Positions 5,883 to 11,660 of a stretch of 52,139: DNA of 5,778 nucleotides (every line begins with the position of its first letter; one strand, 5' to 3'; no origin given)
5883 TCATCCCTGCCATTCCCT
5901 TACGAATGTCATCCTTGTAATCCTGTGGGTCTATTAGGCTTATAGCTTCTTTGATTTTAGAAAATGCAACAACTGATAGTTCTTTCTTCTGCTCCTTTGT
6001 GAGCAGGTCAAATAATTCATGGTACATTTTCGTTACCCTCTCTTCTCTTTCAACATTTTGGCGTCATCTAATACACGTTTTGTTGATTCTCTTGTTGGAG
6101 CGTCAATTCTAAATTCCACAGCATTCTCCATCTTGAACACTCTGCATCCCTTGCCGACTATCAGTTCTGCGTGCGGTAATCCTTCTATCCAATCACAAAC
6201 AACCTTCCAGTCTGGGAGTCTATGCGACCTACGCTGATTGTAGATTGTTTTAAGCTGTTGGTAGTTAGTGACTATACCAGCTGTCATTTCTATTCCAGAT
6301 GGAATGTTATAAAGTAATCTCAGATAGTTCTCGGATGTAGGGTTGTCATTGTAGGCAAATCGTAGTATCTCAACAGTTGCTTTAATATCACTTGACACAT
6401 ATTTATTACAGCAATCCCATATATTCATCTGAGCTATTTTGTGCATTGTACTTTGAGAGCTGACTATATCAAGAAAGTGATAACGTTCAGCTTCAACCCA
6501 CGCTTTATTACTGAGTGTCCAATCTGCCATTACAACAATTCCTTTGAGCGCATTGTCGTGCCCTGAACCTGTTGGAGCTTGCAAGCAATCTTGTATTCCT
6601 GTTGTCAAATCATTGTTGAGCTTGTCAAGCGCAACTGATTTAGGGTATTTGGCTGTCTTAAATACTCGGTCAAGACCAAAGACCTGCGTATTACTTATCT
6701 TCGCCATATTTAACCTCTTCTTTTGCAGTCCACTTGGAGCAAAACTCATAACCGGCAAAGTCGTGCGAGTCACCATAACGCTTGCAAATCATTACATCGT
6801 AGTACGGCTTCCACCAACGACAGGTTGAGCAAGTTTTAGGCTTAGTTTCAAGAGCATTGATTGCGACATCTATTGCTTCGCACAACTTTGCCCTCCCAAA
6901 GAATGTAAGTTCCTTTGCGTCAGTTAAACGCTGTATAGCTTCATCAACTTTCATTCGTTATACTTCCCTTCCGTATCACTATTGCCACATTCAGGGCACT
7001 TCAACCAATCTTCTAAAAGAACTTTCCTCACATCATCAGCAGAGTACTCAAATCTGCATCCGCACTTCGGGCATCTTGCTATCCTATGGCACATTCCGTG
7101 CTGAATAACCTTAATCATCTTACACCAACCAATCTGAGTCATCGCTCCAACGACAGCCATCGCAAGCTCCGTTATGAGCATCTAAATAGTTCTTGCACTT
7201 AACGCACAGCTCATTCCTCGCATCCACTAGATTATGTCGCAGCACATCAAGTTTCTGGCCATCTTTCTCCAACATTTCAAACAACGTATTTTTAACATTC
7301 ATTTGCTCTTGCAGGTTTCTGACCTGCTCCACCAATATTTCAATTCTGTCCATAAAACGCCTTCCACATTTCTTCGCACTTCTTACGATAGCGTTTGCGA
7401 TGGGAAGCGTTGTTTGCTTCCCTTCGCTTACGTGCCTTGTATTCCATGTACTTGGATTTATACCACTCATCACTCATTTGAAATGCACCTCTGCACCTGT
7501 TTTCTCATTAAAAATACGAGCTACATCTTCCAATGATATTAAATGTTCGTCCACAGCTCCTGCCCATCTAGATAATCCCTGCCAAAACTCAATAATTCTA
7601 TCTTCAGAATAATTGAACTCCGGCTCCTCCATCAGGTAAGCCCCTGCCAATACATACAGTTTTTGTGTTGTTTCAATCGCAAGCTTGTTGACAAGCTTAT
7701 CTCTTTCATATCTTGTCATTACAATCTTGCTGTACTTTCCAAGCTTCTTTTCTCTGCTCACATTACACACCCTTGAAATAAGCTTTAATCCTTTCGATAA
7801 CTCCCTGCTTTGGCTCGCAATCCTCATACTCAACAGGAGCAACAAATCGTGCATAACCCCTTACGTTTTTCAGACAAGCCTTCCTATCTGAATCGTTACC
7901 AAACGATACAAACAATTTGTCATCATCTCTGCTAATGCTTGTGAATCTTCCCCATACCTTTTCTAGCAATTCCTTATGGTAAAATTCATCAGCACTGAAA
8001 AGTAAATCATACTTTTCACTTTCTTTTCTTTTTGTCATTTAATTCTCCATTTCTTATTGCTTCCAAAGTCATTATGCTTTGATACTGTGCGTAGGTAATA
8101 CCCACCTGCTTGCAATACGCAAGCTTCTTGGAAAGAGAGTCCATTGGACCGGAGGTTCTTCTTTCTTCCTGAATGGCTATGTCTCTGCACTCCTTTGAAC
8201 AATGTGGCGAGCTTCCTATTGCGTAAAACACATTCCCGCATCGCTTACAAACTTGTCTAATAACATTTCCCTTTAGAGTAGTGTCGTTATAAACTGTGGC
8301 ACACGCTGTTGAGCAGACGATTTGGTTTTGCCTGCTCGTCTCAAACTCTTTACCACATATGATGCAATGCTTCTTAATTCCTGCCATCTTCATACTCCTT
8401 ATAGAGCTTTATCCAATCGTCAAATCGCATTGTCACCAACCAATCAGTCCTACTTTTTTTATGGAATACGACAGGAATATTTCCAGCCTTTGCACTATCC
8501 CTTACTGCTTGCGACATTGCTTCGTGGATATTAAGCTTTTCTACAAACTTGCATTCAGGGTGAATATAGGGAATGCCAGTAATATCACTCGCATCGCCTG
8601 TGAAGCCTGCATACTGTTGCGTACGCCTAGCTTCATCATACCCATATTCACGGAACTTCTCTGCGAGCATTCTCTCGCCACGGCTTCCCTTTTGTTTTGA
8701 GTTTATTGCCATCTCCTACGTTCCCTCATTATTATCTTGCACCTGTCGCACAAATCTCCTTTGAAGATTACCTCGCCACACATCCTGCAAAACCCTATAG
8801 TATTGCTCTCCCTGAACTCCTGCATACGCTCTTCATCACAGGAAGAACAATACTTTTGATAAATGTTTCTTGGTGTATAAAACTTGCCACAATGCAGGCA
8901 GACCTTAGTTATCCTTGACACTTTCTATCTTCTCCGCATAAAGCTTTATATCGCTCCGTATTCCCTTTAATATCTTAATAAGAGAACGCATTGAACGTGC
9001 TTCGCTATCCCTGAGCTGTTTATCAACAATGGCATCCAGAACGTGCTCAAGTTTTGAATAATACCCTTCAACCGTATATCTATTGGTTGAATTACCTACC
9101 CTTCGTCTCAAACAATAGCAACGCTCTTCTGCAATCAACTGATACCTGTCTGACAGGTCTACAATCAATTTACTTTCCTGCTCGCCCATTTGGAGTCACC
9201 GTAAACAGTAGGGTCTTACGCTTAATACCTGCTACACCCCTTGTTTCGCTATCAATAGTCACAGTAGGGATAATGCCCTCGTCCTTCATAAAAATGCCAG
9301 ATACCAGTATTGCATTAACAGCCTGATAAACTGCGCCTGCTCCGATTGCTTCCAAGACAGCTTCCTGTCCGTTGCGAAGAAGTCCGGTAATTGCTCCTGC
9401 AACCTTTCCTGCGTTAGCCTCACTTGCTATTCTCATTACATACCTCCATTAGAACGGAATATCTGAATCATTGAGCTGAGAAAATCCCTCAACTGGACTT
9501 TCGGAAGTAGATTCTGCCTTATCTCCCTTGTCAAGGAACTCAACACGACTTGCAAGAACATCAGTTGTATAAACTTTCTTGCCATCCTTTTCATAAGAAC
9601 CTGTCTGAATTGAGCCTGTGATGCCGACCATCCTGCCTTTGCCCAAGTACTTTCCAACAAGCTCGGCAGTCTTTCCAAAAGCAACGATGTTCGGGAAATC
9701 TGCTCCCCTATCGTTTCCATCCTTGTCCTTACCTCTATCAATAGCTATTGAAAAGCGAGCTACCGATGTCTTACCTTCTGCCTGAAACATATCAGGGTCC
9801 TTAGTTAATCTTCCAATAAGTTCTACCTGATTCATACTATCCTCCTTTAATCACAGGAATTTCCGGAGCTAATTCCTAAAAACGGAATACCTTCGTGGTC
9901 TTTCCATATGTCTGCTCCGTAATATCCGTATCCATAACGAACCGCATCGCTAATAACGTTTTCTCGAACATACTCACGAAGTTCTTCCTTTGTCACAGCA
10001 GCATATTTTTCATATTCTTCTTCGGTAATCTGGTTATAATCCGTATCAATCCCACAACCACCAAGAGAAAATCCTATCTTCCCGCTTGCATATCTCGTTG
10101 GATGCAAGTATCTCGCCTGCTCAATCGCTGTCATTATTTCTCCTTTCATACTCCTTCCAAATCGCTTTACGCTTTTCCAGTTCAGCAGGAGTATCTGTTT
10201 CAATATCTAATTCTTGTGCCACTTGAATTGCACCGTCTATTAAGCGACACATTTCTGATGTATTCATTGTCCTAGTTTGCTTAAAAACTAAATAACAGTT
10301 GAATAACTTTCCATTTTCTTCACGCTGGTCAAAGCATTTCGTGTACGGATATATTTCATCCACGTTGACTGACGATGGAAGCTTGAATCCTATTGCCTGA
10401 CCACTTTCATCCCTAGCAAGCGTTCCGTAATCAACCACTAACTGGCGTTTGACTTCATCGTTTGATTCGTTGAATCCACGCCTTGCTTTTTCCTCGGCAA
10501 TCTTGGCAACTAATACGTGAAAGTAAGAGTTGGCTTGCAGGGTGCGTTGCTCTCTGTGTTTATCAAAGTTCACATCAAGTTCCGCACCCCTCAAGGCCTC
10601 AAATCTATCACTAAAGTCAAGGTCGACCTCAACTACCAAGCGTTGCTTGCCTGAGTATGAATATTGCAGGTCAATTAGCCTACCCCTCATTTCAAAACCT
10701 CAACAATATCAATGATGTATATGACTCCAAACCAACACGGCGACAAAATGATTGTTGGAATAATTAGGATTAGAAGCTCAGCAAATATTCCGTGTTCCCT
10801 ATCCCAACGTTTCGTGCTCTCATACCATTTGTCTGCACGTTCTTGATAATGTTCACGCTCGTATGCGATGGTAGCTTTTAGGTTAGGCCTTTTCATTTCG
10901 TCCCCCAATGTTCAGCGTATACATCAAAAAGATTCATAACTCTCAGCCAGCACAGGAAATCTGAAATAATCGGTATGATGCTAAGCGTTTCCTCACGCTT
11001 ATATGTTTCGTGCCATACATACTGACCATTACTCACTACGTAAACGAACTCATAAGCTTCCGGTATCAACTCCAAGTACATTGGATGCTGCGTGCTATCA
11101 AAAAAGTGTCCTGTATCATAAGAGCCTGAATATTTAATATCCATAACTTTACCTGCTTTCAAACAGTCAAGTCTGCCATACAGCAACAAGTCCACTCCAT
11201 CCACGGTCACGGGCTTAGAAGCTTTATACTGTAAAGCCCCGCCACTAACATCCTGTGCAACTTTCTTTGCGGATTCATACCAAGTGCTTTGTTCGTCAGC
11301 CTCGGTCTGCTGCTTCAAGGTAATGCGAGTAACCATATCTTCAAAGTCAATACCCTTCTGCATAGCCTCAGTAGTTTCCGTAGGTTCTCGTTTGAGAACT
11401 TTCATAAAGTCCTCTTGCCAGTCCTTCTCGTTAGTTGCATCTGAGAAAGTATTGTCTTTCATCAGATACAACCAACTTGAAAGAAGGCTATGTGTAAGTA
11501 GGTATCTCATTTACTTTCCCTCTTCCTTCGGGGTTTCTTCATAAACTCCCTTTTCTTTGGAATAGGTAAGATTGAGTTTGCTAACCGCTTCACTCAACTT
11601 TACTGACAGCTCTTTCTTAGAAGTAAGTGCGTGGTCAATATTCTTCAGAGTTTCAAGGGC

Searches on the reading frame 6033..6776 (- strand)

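Call 49: search_protein_families(library=phrogs, proteins=[window:6033-6776:-], max_evalue=0.001)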
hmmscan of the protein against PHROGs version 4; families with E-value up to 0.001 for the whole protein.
window:6033-6776:- (247 aa): 1 family
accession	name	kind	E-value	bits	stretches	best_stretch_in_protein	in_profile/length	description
phrog_6721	-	unknown function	2.8e-39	136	1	23-208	6-216/218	-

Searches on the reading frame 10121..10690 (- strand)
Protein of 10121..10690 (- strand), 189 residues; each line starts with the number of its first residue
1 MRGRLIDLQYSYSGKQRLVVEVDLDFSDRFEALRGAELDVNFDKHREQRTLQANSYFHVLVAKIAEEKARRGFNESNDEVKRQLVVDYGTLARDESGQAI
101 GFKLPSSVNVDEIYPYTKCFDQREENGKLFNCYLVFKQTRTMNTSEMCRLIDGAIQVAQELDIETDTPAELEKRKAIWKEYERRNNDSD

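Call 49: search_protein_families(library=phrogs, proteins=[window:10121-10690:-], max_evalue=0.001)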
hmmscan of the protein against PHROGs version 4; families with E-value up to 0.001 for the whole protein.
window:10121-10690:- (189 aa): 1 family
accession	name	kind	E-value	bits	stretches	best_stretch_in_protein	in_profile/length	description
phrog_72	-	DNA, RNA and nucleotide metabolism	7.2e-12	46.7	1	34-181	37-158/161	NinB/ Orf homologous recombination mediator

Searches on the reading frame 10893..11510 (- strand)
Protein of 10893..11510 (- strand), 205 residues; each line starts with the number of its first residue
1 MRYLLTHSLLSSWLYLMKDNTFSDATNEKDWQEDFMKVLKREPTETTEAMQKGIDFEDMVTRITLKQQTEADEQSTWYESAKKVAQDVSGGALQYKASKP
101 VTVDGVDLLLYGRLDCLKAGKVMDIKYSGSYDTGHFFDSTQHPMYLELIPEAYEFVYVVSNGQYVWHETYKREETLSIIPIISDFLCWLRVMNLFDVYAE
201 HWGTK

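Call 49: search_protein_families(library=phrogs, proteins=[window:10893-11510:-], max_evalue=0.001)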
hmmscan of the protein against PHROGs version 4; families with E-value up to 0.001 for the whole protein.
window:10893-11510:- (205 aa): 1 family
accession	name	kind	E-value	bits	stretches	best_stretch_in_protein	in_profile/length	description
phrog_35319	-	unknown function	8.3e-06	26.5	1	91-145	146-200/281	-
